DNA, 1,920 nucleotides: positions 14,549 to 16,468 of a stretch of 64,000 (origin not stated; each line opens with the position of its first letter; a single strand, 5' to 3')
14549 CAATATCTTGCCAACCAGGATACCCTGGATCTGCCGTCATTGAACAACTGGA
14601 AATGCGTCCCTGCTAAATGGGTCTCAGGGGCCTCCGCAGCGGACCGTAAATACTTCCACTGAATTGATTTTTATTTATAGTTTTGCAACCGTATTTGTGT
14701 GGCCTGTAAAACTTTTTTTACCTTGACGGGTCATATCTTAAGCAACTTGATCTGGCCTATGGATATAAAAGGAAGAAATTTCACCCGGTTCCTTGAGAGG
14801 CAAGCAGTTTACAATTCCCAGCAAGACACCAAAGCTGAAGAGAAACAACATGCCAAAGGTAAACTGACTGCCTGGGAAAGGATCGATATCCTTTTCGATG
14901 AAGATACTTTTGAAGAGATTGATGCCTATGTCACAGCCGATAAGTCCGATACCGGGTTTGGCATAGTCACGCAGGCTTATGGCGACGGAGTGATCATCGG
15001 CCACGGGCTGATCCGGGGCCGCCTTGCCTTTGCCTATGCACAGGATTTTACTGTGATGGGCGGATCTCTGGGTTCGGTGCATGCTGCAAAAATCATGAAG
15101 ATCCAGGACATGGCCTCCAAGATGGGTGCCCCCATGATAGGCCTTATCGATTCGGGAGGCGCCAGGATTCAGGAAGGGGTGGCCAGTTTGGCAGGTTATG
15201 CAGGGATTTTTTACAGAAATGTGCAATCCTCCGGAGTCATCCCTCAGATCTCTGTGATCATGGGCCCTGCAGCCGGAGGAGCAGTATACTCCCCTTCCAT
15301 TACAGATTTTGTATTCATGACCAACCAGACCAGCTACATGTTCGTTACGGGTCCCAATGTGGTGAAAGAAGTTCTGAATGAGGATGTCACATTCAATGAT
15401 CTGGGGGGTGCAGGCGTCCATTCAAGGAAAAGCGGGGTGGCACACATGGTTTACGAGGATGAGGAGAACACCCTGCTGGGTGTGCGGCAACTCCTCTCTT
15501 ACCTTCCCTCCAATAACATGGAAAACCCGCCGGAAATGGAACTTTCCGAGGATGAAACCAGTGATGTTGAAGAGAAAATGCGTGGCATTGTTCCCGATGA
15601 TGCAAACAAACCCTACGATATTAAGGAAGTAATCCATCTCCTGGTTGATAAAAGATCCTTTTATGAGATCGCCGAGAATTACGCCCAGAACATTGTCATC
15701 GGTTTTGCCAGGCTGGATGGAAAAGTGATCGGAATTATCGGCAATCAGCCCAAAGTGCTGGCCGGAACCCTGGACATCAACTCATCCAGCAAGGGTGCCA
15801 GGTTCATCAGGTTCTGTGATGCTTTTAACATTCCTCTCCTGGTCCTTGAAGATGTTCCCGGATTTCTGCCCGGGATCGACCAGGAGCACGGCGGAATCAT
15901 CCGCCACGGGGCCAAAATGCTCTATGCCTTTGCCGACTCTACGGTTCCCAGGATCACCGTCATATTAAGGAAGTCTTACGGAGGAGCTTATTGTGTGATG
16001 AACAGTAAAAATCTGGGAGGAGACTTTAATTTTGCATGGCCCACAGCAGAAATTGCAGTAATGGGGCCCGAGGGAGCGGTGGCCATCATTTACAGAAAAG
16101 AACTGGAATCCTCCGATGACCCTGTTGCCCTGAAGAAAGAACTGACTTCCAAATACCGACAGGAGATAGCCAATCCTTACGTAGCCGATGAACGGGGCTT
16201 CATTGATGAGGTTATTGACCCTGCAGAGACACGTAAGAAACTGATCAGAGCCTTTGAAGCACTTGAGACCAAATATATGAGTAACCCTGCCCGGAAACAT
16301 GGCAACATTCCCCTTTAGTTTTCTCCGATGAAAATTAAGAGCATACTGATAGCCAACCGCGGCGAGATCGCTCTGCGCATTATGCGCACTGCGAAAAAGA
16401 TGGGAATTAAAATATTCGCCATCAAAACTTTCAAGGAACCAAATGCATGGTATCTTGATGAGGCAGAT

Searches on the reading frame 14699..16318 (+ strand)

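Call 7: search_protein_families(library=pfam, proteins=[window:14699-16318:+], max_evalue=0.001)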
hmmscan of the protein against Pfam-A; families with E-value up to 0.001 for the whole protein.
window:14699-16318:+ (539 aa): 2 families
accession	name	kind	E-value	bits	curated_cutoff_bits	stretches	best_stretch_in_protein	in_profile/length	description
PF01039.27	Carboxyl_trans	-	2.1e-189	630.7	22.3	1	49-537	1-493/493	Carboxyl transferase domain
PF03255.19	ACCA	-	2.4e-14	53.7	23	1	331-485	93-251/310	Acetyl co-enzyme A carboxylase carboxyltransferase-like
